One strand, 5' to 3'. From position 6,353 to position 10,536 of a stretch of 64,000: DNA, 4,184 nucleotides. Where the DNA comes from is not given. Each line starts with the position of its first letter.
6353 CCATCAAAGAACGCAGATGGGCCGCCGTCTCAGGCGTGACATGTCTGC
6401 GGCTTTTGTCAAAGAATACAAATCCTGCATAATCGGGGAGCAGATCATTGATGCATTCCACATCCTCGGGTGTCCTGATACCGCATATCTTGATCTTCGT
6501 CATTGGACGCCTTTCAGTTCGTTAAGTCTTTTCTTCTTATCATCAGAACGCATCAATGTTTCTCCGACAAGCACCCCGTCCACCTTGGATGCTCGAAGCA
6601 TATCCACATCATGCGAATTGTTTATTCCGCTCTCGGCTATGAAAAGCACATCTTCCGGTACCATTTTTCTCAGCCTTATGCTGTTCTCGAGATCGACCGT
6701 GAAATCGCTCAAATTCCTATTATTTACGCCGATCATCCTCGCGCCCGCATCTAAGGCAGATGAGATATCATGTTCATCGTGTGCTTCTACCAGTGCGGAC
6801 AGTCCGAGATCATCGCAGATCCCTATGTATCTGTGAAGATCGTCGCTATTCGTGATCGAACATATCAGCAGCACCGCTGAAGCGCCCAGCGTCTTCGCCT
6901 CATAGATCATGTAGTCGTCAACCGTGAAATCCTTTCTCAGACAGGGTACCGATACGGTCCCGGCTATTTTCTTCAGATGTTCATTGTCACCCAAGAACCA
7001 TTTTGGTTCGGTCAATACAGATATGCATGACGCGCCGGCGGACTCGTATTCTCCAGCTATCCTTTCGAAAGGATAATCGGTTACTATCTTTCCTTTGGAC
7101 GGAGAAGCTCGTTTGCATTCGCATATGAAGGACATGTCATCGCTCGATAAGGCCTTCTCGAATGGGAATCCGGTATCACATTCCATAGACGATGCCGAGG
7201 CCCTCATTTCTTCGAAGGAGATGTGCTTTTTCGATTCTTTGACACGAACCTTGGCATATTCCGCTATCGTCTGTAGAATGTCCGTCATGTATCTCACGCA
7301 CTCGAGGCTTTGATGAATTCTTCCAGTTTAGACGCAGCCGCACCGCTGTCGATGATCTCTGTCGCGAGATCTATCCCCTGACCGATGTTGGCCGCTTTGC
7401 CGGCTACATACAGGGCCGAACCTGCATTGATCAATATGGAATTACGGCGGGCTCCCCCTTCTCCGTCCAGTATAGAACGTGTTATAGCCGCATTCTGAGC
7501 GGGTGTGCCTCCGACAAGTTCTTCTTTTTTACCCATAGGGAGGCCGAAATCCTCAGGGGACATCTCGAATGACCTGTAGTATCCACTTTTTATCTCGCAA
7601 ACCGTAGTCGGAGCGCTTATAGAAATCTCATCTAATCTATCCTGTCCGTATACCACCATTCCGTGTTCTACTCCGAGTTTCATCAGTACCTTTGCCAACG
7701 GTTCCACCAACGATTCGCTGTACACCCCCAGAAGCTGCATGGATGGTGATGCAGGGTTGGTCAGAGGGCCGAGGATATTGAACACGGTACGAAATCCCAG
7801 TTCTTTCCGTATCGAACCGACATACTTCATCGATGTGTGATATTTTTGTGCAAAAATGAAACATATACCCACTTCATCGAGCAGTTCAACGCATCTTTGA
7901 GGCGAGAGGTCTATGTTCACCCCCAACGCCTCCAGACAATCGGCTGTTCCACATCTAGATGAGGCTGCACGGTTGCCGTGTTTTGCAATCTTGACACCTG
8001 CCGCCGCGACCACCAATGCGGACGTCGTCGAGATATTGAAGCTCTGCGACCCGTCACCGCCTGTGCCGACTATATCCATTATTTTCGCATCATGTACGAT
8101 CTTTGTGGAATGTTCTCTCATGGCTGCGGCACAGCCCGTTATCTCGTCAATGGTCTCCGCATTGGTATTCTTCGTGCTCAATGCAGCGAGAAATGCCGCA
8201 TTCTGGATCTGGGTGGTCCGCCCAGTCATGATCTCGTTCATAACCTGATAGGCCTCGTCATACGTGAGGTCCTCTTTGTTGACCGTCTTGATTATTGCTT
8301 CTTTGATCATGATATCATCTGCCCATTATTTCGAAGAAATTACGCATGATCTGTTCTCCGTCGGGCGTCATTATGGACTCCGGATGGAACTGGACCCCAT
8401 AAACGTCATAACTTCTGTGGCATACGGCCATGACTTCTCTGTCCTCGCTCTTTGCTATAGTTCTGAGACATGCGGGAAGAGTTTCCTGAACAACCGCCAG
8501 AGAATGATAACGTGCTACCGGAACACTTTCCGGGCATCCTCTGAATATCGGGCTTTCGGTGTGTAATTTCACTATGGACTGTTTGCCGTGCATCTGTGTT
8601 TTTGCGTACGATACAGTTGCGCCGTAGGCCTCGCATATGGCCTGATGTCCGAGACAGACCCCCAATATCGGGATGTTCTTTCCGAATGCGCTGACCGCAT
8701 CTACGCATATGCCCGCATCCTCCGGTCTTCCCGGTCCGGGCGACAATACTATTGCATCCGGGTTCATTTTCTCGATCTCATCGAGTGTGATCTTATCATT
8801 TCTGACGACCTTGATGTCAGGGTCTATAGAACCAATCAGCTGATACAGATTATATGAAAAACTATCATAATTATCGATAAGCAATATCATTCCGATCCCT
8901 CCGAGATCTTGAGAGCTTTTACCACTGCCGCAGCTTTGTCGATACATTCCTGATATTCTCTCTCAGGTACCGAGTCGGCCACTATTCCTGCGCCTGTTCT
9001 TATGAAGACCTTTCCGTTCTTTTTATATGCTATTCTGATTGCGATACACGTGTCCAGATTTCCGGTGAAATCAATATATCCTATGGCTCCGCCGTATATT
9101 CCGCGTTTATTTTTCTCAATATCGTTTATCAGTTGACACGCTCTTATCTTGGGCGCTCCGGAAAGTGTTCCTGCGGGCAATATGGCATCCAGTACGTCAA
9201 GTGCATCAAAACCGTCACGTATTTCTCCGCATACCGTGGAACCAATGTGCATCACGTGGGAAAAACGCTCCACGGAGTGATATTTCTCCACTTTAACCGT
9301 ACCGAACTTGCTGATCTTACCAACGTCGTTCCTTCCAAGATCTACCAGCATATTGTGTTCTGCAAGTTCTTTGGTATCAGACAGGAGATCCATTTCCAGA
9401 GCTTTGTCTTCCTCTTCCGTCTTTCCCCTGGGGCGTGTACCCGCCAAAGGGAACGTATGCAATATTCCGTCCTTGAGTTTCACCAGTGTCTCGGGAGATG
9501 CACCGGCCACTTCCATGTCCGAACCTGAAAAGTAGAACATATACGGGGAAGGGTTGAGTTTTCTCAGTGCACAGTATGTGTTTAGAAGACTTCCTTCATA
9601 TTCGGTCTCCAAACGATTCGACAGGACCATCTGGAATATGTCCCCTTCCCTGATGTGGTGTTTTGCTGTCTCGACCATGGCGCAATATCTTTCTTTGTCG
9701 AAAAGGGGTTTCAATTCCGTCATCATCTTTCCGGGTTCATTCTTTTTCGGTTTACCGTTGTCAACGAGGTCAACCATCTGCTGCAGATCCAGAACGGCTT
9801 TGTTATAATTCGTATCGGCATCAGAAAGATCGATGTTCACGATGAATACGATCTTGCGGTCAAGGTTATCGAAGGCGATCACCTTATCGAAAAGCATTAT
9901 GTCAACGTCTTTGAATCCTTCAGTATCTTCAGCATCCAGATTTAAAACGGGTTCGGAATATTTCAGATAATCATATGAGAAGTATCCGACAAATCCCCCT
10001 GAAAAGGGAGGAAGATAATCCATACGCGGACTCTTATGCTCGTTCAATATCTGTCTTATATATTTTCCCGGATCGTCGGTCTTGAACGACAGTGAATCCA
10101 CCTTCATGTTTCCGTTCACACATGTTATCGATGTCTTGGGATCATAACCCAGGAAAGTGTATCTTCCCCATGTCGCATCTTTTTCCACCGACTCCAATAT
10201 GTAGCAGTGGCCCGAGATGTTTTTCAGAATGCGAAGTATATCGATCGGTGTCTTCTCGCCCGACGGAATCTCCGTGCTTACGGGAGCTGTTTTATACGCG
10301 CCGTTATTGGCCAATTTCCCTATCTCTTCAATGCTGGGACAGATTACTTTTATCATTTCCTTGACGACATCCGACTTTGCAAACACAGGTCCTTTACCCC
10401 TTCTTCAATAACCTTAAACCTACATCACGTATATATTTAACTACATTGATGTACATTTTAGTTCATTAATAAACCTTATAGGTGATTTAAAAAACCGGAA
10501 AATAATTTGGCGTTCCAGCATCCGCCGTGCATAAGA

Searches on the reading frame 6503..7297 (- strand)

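Call 19: search_protein_families(library=pfam, proteins=[window:6503-7297:-])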
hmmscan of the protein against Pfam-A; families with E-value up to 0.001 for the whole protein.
window:6503-7297:- (265 aa): 1 family
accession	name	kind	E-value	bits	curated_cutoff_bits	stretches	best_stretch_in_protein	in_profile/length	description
PF00218.27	IGPS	-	7.4e-78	261.7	27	1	8-261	1-254/254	Indole-3-glycerol phosphate synthase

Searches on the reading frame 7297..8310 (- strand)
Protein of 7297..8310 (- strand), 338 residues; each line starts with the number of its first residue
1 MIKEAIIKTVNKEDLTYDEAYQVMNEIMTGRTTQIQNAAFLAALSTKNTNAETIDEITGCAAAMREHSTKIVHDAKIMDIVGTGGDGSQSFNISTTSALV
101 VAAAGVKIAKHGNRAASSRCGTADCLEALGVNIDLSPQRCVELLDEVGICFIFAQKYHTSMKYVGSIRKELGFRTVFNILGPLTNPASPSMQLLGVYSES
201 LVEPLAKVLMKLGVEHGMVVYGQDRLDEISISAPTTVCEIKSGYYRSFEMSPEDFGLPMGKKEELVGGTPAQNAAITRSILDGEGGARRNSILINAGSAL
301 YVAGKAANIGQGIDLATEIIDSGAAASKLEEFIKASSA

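Call 19: search_protein_families(library=pfam, proteins=[window:7297-8310:-])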
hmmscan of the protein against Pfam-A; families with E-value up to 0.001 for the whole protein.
window:7297-8310:- (338 aa): 2 families
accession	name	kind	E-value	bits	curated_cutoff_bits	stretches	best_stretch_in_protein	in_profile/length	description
PF00591.27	Glycos_transf_3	-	3.6e-94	315.6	27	1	75-325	2-252/253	Glycosyl transferase family, a/b domain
PF02885.22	Glycos_trans_3N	-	2.4e-21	75.7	26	1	3-68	1-63/63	Glycosyl transferase family, helical bundle domain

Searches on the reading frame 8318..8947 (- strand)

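Call 19: search_protein_families(library=pfam, proteins=[window:8318-8947:-])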
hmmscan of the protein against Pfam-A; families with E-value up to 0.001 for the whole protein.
window:8318-8947:- (210 aa): 2 families
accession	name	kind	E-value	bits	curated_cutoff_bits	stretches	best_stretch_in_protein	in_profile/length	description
PF00117.34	GATase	-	7.2e-58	195.8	22.8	1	22-206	1-188/190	Glutamine amidotransferase class-I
PF07722.19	Peptidase_C26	-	2.8e-10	40.8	20.5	1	87-190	101-219/219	Peptidase C26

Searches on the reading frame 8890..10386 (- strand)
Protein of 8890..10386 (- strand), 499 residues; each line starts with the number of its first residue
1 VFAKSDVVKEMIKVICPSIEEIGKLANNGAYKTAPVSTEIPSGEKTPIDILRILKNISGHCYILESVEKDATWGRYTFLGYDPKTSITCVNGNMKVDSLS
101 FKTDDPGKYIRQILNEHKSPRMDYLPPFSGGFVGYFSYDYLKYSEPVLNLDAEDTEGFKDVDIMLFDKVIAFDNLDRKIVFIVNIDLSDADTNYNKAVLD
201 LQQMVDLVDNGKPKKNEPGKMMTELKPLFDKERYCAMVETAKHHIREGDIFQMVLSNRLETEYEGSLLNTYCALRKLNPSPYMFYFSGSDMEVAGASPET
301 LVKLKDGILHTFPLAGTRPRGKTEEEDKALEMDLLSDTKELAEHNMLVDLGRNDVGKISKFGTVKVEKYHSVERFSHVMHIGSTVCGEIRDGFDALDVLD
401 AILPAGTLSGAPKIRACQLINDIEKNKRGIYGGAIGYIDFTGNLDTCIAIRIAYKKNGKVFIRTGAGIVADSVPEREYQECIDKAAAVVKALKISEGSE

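Call 19: search_protein_families(library=pfam, proteins=[window:8890-10386:-])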
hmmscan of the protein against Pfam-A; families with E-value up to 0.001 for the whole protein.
window:8890-10386:- (499 aa): 2 families
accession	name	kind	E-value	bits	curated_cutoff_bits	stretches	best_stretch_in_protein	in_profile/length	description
PF00425.24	Chorismate_bind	-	7.1e-91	304.8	27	1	230-484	1-257/257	chorismate binding enzyme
PF04715.19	Anth_synt_I_N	-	1.4e-26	93.8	23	1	46-179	4-138/140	Anthranilate synthase component I, N terminal region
